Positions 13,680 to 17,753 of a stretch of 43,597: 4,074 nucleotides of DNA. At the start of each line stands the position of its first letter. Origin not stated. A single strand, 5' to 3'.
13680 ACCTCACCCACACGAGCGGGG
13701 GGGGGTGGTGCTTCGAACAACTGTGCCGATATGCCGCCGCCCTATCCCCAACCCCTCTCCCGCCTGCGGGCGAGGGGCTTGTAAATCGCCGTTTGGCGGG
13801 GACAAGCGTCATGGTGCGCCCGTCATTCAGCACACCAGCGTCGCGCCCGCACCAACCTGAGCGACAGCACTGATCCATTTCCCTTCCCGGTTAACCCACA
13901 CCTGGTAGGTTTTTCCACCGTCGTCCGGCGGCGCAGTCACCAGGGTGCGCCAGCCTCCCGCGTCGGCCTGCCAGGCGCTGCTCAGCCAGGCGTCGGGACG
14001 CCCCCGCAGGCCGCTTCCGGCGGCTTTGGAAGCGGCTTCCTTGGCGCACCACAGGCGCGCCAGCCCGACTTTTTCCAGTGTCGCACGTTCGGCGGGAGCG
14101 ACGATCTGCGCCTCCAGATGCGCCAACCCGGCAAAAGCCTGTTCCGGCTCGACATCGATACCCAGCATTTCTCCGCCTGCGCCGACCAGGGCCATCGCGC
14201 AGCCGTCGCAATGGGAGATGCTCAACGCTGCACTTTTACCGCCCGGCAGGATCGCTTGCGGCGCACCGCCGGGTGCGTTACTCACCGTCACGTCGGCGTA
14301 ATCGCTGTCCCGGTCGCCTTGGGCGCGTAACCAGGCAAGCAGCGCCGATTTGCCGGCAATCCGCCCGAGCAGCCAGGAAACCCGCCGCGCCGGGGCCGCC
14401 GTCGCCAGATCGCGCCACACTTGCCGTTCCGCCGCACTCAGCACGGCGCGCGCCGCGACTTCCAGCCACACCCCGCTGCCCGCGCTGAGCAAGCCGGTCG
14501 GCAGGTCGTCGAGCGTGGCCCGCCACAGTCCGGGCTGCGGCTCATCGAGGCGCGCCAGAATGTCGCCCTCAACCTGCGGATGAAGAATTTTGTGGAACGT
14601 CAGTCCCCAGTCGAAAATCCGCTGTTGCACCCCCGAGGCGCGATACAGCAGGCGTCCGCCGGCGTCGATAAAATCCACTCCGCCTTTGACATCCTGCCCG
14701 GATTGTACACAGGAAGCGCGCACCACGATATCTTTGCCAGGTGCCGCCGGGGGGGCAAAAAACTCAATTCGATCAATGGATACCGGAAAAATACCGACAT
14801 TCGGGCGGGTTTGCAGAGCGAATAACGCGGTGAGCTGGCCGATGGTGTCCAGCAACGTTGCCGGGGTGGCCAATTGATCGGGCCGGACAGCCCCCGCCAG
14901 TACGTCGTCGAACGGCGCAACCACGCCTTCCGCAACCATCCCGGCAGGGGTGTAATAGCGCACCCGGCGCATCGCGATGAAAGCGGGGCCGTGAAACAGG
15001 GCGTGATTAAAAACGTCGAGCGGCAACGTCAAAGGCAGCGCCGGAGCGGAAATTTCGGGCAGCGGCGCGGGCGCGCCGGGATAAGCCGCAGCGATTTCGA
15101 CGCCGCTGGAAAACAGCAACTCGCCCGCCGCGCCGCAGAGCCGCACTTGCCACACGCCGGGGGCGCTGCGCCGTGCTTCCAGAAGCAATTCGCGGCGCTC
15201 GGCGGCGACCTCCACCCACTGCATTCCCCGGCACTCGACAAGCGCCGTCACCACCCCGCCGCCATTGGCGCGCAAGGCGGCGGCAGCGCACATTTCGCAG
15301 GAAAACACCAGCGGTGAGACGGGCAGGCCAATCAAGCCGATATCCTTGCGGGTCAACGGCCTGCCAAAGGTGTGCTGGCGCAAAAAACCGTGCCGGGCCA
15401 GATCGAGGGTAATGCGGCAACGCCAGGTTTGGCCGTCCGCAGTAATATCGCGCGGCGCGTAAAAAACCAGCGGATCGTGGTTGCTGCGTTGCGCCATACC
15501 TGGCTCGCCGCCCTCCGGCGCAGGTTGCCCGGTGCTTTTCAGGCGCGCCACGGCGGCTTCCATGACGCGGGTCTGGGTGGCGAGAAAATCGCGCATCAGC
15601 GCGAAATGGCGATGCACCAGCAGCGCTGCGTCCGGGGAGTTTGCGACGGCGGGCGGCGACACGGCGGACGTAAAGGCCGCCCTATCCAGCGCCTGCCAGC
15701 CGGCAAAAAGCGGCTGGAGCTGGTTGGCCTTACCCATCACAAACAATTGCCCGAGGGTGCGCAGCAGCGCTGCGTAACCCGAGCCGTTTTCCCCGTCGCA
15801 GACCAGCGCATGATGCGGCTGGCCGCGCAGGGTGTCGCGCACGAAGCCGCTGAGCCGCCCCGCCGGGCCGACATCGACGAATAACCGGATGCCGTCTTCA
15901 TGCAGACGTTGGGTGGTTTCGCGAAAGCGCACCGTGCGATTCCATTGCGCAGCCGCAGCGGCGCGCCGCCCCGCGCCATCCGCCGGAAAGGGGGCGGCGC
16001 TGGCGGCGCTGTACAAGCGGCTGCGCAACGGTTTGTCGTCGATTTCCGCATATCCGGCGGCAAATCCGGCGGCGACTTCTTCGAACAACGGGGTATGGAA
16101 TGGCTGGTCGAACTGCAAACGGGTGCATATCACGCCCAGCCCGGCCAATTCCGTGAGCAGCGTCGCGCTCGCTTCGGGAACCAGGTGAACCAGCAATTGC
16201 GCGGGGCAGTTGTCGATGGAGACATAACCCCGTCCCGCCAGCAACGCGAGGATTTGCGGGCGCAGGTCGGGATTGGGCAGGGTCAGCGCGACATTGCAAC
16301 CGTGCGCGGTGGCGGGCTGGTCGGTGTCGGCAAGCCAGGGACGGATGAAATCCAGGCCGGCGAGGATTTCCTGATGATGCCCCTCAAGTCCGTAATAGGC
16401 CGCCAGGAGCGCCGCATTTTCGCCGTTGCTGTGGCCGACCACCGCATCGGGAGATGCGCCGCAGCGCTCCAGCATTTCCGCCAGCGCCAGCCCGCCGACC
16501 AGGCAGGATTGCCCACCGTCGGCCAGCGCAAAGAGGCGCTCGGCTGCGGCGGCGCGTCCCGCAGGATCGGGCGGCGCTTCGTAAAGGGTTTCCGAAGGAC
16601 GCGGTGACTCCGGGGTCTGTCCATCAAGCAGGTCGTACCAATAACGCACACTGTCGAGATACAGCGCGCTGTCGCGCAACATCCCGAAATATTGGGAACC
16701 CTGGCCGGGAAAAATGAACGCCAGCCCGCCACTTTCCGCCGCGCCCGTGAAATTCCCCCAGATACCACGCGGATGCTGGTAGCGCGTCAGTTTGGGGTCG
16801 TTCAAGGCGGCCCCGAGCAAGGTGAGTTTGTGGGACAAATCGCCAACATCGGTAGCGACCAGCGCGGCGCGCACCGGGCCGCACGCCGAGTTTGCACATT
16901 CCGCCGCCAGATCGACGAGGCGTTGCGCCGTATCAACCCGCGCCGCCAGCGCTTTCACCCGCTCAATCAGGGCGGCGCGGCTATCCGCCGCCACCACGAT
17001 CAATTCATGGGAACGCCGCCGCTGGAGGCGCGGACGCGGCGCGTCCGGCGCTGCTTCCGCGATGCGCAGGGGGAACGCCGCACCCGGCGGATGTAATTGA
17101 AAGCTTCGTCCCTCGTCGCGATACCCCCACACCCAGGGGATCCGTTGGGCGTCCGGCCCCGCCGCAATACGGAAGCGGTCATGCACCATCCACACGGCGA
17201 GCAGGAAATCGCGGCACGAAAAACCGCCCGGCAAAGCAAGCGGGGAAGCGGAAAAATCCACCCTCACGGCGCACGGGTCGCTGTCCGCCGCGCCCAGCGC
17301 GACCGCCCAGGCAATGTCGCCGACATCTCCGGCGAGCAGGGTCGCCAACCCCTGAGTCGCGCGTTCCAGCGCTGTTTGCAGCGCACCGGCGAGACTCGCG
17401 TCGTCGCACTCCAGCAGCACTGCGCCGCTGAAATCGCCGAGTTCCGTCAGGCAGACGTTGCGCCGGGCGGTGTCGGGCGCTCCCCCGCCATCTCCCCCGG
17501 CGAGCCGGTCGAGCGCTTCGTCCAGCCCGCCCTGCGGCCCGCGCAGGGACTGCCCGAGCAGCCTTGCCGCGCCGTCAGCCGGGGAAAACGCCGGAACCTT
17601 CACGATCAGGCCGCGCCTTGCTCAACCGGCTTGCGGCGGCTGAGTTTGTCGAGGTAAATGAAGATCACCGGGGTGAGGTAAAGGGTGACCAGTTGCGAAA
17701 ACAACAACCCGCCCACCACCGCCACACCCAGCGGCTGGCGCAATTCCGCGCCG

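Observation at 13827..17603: Acyltransferase-dehydratase-phosphopantetheinyl transferase tri-domain protein (self-contained carrier activation)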

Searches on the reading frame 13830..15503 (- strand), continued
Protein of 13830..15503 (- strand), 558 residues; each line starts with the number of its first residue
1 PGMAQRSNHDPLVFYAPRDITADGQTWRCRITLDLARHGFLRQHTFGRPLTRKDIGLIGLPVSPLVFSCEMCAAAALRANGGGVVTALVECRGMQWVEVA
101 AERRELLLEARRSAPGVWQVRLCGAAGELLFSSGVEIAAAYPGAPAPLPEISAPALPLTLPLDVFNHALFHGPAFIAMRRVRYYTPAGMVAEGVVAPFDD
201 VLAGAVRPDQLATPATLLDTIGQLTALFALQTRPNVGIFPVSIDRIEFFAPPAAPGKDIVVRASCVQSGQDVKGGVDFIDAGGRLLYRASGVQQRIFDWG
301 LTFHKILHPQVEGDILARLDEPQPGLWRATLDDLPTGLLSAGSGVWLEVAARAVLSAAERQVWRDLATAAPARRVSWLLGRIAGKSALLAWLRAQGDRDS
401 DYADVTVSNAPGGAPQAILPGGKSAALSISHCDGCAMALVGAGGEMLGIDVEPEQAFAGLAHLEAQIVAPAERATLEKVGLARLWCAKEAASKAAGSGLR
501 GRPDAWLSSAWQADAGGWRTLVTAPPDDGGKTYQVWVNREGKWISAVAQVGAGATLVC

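Call 68: fold_search(model_id=the predicted structure, library=pdb)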
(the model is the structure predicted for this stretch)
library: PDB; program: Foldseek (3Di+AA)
matches with E <= 10: 1428; with E <= 0.001: 300
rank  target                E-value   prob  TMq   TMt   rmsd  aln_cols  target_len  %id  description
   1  8qk4_A                9.3e-16  1.00  0.39  0.71   7.2       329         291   18  Dehydratase domain (PksJ DH1) from the bacillaene trans-AT PKS (released 2024-09-25)
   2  8qk4_B                2.2e-15  1.00  0.39  0.75   4.9       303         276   20  Dehydratase domain (PksJ DH1) from the bacillaene trans-AT PKS (released 2024-09-25)
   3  3kg8_A                7.3e-15  1.00  0.40  0.73   4.5       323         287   15  Dehydratase domain from CurJ module of Curacin polyketide synthase (released 2010-01-19)
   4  3kg8_B                1.0e-14  1.00  0.38  0.71   5.6       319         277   14  Dehydratase domain from CurJ module of Curacin polyketide synthase (released 2010-01-19)
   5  5hst_A                1.1e-14  1.00  0.40  0.79   4.4       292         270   13  Crystal structure of the dehydratase domain of MlnB from Bacillus amyloliquefaciens (released 2017-02-01)
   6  5bp4_R                1.4e-14  1.00  0.37  0.33   9.1       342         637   17  Modifying region (DH-ER-KR) of a mycocerosic acid synthase-like (MAS-like) PKS (released 2016-03-09)
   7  3kg6_B                1.6e-14  1.00  0.40  0.76   4.0       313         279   12  Dehydratase domain from CurF module of Curacin polyketide synthase (released 2010-01-19)
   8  5tz6_B                1.8e-14  1.00  0.40  0.74   4.5       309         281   14  Crystal Structure of CurJ Dehydratase H978F Inactive Mutant In Complex with Compound 21 (released 2017-01-11)
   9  5bp3_A                1.9e-14  1.00  0.36  0.67   7.5       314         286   15  Dehydratase domain (DH) of a mycocerosic acid synthase-like (MAS-like) PKS, crystal form 2 (released 2016-03-09)
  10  6mbh                  2.4e-14  1.00  0.38  0.69   4.6       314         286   17  GphF DH1 P1711L, L1744P variant: An isomerase-inactive variant of GphF DH1 (released 2018-09-19)
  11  7zmf_B                2.4e-14  1.00  0.36  0.69   7.4       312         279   16  Dehydratase domain of module 3 from Brevibacillus Brevis orphan BGC11 (released 2022-09-21)
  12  5tz6_A                3.2e-14  1.00  0.41  0.73   4.5       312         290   14  Crystal Structure of CurJ Dehydratase H978F Inactive Mutant In Complex with Compound 21 (released 2017-01-11)
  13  5bp3_B                3.2e-14  1.00  0.39  0.71   4.7       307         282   18  Dehydratase domain (DH) of a mycocerosic acid synthase-like (MAS-like) PKS, crystal form 2 (released 2016-03-09)
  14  5hst_B                4.3e-14  1.00  0.40  0.80   4.3       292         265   13  Crystal structure of the dehydratase domain of MlnB from Bacillus amyloliquefaciens (released 2017-02-01)
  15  5bp2_C                6.0e-14  1.00  0.38  0.70   4.7       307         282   17  Dehydratase domain (DH) of a mycocerosic acid synthase-like (MAS-like) PKS, crystal form 1 (released 2016-03-09)
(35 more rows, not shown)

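Call 79: get_annotated_region(hit=H2, flank=9000)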
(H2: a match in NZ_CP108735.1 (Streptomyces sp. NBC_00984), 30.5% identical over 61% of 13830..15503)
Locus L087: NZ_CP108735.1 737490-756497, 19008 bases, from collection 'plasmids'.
description: Streptomyces sp. NBC_00984 plasmid unnamed1, complete sequence
organism: Streptomyces sp. NBC_00984 (NCBI taxid 2903700)
taxonomy: Bacteria; Actinomycetota; Actinomycetes; Kitasatosporales; Streptomycetaceae; Streptomyces; Streptomyces sp. NBC 00984
host: -; source: -; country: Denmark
typing (MOB-suite, as given by PLSDB): mobilizable; relaxase MOBF,MOBP
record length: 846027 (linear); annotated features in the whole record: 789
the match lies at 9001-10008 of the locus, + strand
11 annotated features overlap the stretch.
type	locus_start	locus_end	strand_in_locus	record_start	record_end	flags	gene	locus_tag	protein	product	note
CDS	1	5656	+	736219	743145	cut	-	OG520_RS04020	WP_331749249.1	SDR family oxidoreductase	-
CDS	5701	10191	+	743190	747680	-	-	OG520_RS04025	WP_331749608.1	beta-ketoacyl synthase N-terminal-like domain-containing protein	-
CDS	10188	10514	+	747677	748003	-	-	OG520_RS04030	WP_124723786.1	acyl carrier protein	-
CDS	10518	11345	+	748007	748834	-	-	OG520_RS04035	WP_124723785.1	alpha/beta hydrolase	-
CDS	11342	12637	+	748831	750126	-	-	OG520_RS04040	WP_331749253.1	glycosyltransferase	-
CDS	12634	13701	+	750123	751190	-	-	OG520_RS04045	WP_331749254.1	class I SAM-dependent methyltransferase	-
CDS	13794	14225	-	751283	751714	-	-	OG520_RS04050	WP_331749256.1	SgcJ/EcaC family oxidoreductase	-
CDS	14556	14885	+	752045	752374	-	-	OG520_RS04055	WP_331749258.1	transposase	GO:0006313 - DNA transposition [Evidence IEA]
CDS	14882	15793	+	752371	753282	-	-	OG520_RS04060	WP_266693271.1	IS3 family transposase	-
CDS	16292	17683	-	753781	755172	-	-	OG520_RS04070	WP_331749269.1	serine hydrolase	-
CDS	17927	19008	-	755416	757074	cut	-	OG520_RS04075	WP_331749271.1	helix-turn-helix domain-containing protein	-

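Call 84: list_cluster_members(proteins=[P0032, P0040, P0050, P0059, P0071, P0075, P0114, P0161, P0163, P0045])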
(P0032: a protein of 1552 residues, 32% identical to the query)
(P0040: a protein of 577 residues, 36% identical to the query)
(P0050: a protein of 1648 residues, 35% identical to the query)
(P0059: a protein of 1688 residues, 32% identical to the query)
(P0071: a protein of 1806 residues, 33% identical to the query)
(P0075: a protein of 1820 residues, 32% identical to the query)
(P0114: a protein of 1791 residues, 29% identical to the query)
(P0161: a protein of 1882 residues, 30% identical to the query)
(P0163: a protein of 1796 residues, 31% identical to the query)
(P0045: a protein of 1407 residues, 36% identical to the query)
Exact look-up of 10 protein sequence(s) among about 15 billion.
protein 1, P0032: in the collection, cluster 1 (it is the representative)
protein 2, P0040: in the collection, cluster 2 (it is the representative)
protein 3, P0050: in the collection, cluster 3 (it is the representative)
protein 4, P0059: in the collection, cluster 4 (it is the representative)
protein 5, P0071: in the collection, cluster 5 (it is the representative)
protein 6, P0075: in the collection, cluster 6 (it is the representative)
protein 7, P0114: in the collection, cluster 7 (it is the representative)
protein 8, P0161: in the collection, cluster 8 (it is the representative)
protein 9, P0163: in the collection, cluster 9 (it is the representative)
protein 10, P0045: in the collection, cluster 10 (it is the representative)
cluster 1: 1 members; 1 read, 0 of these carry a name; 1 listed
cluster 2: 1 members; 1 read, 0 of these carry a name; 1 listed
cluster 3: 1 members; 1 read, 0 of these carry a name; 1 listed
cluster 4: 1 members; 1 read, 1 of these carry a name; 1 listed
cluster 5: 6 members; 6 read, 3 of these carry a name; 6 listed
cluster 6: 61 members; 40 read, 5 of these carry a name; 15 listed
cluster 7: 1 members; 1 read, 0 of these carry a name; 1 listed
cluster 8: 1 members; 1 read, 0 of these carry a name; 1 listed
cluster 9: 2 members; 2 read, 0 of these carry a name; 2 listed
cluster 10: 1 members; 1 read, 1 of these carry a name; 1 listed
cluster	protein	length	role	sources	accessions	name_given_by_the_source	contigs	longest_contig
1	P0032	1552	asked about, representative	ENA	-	-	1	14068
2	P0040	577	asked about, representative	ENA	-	-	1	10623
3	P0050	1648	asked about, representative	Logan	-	-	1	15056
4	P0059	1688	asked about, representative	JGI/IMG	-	acyl transferase domain-containing protein/phosphopantetheinyl transferase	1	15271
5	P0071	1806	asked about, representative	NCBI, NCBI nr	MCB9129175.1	MAG: polyketide synthase dehydratase domain-containing protein [Ardenticatenales ... | polyketide synthase dehydratase domain-containing protein [Ardenticatenales bacterium]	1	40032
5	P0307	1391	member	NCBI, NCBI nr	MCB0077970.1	MAG: acyltransferase domain-containing protein, partial [Anaerolineales bacterium] | acyltransferase domain-containing protein [Anaerolineales bacterium]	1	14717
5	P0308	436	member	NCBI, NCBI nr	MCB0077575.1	MAG: polyketide synthase dehydratase domain-containing protein, partial [Anaerolineales ... | polyketide synthase dehydratase domain-containing protein [Anaerolineales bacterium]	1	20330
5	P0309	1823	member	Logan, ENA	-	-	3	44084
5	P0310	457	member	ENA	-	-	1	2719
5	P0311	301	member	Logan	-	-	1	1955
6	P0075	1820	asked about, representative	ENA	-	-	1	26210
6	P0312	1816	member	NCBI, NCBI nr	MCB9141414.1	MAG: polyketide synthase dehydratase domain-containing protein [Anaerolineales bacterium] | polyketide synthase dehydratase domain-containing protein [Anaerolineales bacterium]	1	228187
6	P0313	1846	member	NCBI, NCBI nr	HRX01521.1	MAG TPA: beta-ketoacyl synthase N-terminal-like domain-containing protein [Anaerolineae ... | beta-ketoacyl synthase N-terminal-like domain-containing protein [Anaerolineae bacterium]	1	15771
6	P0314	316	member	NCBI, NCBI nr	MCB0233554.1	MAG: 4'-phosphopantetheinyl transferase superfamily protein, partial [Anaerolineae ... | 4'-phosphopantetheinyl transferase superfamily protein [Anaerolineae bacterium]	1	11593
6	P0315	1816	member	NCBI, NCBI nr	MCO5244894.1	MAG: polyketide synthase dehydratase domain-containing protein [Anaerolineae bacterium] | polyketide synthase dehydratase domain-containing protein [Anaerolineae bacterium]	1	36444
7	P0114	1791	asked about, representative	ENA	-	-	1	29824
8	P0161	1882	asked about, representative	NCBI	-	-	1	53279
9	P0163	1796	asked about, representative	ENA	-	-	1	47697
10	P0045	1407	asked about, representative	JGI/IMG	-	malonyl CoA-acyl carrier protein transacylase/phosphopantetheinyl transferase (holo-ACP ...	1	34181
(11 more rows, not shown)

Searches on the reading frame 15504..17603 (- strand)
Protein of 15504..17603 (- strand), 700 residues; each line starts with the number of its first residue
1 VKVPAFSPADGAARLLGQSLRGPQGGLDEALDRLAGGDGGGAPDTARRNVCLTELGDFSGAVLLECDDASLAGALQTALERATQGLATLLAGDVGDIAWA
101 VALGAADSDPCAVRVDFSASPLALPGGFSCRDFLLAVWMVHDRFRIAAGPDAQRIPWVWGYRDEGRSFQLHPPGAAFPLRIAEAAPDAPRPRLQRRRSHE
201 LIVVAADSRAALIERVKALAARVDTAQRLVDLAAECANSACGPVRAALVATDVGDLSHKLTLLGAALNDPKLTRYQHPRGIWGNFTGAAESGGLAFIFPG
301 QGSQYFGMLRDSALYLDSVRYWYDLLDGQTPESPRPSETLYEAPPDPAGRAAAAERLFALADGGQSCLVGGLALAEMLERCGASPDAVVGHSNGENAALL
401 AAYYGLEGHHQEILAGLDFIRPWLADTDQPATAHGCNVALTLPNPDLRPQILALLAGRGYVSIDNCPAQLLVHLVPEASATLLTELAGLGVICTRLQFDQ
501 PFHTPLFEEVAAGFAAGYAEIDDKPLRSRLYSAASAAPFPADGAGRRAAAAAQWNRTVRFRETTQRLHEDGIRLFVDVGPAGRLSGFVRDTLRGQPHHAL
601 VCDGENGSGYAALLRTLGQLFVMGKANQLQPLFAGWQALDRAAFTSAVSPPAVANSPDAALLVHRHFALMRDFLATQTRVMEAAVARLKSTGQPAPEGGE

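Call 76: predict_structure(alignment_id=A4)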
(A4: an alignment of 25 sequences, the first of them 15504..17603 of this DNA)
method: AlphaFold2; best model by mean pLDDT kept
length: 700 residues; sequences in the alignment: 25
mean_pLDDT: 84.4   pTM: 0.83
mean pLDDT of the five models: 84.4, 80.0, 75.6, 74.9, 74.3
residues with pLDDT >= 90: 332; 70-90: 272; 50-70: 60; < 50: 36
segments of 3 or more residues with pLDDT < 50: 1-9, 121-125, 639-657, 698-700
pLDDT, mean of each block of 10 residues (from residue 1): 37 85 76 69 77 79 91 90 90 90 79 76 61 90 80 82 79 82 77 71 97 97 84 92 96 94 97 95 92 95 91 90 88 84 85 89 91 96 96 93 81 76 67 81 94 93 97 92 95 90 89 78 84 96 89 94 98 97 96 97 90 97 95 68 30 44 74 83 77 62
secondary structure, 60 per line:
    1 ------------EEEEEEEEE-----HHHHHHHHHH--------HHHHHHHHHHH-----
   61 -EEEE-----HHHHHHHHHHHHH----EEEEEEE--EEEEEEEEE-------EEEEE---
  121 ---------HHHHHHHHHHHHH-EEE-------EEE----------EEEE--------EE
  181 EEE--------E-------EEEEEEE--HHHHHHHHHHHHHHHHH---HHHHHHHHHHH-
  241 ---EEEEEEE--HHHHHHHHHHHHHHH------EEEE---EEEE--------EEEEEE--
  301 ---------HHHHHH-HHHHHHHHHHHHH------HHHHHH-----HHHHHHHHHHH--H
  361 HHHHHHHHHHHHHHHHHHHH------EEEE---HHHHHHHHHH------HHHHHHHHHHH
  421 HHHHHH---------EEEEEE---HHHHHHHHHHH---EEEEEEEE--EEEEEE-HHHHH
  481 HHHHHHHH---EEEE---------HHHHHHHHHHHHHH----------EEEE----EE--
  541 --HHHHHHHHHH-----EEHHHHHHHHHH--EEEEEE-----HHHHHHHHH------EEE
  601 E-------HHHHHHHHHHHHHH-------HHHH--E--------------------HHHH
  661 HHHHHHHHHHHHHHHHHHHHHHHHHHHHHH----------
elements in order (helices of 4 or more, strands of 3 or more residues): E13-21 H27-36 H45-55 E62-65 H71-83 E88-94 E97-105 E113-117 H130-142 E144-146 E154-156 E167-170 E179-183 E200-206 H209-225 H229-239 E244-250 H253-267 E274-277 E281-284 E293-298 H310-315 H317-329 H336-341 H347-357 H360-380 E387-390 H394-403 H410-426 E436-441 H445-455 E459-466 E469-474 H476-488 E492-495 H505-518 E529-532 H543-552 H560-569 E572-577 H583-591 E598-601 H609-622 H630-633 H657-690
